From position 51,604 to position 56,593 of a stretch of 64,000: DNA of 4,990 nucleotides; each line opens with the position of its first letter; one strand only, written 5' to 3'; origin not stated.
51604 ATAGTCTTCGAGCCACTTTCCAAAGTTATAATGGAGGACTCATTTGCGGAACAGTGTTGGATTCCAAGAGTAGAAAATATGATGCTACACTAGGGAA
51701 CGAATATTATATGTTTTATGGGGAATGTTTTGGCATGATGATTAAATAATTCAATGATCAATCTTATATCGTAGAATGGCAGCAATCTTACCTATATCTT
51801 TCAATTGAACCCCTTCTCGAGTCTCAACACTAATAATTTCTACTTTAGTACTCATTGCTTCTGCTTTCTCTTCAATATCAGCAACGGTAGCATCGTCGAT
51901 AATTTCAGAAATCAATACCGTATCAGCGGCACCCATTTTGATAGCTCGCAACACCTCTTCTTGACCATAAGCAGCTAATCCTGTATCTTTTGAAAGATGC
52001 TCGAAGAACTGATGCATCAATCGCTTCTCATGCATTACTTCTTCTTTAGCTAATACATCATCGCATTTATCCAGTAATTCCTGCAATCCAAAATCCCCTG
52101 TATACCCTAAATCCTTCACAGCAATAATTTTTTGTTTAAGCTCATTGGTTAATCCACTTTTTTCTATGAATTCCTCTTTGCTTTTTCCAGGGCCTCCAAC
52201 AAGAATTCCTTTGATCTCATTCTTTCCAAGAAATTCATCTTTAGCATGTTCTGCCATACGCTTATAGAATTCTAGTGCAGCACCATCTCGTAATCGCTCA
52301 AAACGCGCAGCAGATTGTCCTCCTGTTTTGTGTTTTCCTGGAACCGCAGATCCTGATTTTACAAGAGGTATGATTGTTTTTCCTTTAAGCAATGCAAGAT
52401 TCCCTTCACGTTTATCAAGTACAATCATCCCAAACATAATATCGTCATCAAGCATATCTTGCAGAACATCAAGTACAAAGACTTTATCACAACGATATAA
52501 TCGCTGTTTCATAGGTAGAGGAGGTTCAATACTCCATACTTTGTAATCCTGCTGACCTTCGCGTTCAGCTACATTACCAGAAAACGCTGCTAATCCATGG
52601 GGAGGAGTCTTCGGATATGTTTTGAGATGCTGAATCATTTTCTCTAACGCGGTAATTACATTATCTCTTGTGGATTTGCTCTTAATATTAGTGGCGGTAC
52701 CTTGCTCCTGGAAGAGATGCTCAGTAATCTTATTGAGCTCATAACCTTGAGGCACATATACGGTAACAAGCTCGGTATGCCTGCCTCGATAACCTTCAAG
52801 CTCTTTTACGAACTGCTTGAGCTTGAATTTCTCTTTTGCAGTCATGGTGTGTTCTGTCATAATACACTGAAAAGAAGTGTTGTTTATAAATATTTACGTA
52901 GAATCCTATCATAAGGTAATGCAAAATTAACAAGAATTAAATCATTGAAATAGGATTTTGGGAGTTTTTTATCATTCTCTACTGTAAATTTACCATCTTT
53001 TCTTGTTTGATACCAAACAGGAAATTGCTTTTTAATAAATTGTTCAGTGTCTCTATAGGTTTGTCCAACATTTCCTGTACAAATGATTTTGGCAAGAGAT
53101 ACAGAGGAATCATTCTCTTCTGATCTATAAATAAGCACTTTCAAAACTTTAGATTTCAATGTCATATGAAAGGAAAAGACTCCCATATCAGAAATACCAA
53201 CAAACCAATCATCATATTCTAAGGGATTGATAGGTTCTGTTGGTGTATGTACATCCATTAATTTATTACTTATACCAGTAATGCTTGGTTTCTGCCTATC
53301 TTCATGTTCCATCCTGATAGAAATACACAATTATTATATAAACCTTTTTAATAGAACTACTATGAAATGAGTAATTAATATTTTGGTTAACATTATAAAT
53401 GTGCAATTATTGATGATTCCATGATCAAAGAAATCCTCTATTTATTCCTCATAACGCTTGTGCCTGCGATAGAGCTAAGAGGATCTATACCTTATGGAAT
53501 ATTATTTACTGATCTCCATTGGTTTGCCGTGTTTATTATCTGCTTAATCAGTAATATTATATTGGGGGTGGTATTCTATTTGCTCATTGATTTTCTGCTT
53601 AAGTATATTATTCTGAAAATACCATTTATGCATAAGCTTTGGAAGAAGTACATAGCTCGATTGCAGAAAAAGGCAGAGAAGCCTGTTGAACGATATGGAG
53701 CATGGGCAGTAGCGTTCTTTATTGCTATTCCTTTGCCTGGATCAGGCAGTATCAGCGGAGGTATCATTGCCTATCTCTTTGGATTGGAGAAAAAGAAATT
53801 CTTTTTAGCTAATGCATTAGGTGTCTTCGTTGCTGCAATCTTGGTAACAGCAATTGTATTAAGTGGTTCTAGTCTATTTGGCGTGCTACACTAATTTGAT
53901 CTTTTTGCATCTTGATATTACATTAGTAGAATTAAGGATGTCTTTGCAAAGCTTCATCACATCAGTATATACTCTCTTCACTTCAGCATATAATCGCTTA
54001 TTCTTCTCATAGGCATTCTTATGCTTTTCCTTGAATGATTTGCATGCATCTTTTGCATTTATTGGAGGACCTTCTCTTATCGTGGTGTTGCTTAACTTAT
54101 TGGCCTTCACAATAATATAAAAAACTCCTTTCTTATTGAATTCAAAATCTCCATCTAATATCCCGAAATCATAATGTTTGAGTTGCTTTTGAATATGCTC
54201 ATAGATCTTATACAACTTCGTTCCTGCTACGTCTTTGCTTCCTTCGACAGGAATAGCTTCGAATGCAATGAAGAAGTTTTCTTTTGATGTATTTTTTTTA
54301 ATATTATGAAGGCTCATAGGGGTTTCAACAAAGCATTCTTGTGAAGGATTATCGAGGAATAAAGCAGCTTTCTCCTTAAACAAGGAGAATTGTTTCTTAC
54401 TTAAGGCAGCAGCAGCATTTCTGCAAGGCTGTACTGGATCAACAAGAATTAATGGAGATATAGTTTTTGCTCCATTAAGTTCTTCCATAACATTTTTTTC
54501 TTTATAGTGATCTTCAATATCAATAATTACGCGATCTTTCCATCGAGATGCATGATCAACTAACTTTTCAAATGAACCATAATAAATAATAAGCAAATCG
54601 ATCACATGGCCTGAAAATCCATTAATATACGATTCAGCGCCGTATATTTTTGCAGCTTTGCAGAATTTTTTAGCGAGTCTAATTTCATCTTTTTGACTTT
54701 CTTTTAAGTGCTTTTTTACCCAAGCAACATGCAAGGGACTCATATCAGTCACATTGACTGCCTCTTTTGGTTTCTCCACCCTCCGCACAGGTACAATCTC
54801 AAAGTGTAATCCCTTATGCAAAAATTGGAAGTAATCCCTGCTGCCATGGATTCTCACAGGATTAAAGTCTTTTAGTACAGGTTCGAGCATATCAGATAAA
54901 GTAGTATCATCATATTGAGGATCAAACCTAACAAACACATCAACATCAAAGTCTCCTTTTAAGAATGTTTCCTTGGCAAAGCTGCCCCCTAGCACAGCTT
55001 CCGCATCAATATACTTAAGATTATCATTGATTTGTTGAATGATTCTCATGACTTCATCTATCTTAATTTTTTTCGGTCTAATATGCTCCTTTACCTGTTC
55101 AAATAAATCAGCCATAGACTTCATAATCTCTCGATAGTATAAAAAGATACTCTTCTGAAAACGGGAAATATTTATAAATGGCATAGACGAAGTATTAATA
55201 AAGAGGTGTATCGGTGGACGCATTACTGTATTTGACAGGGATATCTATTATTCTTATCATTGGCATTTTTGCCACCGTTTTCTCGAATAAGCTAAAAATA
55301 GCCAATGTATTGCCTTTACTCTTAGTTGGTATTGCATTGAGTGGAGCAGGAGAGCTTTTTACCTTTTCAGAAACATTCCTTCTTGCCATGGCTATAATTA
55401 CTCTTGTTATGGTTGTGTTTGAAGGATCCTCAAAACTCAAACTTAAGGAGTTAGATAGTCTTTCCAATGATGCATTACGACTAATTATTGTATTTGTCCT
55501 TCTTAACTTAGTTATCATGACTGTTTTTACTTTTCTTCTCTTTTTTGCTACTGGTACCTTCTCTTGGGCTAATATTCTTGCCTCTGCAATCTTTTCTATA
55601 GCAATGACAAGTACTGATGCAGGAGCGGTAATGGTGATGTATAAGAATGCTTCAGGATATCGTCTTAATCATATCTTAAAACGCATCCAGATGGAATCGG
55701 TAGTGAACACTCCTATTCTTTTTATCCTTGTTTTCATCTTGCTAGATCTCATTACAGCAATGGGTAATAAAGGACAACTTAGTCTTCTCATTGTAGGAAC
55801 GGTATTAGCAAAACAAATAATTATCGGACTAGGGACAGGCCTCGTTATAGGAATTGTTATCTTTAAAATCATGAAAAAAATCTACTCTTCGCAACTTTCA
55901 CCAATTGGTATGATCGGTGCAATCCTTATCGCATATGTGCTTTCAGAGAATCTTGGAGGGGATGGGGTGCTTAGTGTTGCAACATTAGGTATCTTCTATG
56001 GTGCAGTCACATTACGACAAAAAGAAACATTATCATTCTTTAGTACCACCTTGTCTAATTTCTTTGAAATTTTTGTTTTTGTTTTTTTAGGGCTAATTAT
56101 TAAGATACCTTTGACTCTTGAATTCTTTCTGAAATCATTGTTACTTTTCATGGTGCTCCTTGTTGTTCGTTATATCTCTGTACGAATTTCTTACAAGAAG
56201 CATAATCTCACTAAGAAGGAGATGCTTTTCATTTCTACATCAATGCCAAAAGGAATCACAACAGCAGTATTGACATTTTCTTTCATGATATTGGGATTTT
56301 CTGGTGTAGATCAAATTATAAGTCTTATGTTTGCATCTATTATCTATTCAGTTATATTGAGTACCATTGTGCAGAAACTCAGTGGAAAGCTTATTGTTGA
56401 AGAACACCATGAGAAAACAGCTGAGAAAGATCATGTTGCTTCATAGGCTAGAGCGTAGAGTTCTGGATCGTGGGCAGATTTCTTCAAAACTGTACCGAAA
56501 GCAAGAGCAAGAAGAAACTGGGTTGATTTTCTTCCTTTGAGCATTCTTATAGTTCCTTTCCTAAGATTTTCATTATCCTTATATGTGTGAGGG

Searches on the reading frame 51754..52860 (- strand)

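Call 33: search_protein_families(library=pfam, proteins=[window:51754-52860:-], max_evalue=0.001)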
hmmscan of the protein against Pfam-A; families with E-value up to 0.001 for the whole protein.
window:51754-52860:- (369 aa): 5 families
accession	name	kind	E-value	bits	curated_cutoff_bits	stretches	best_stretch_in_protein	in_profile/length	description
PF03464.20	eRF1_2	-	3.1e-36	125.1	27.1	1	143-271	2-132/133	eRF1 domain 2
PF03465.20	eRF1_3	-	1.4e-21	77.4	25.8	1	276-367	2-106/106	eRF1 domain 3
PF03463.20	eRF1_1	-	2.5e-14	53.7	23.8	1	20-137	6-123/123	eRF1 domain 1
PF18859.6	acVLRF1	-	1.2e-09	38.9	27.1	1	146-239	5-97/130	Actinobacteria/chloroflexi VLRF1 release factor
PF18854.6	baeRF_family10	-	5.5e-09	36.9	27.1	1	133-250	6-124/143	Bacterial archaeo-eukaryotic release factor family 10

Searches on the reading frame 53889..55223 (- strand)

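Call 33: search_protein_families(library=pfam, proteins=[window:53889-55223:-], max_evalue=0.001)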
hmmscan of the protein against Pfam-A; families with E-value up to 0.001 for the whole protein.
window:53889-55223:- (445 aa): 4 families
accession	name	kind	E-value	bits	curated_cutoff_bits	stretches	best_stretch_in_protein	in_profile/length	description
PF09249.16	tRNA_NucTransf2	-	4.6e-35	120.7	27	1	179-298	1-112/113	tRNA nucleotidyltransferase, second domain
PF21133.2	CAA_C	-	3.5e-09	36.9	22.2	1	331-431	18-121/144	CCA-adding enzyme, C-terminal domain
PF01909.29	NTP_transf_2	-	4.6e-08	33.8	21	1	59-107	2-51/93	Nucleotidyltransferase domain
PF18144.7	SMODS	-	0.00012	22.8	26.5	1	39-160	5-142/164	Second Messenger Oligonucleotide or Dinucleotide Synthetase domain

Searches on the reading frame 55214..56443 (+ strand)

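Call 33: search_protein_families(library=pfam, proteins=[window:55214-56443:+], max_evalue=0.001)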
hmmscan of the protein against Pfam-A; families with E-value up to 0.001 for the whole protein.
window:55214-56443:+ (410 aa): 1 family
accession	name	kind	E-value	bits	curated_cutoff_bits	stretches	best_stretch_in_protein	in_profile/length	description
PF00999.27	Na_H_Exchanger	-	3.7e-25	89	26.2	1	13-388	4-366/375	Sodium/hydrogen exchanger, transmembrane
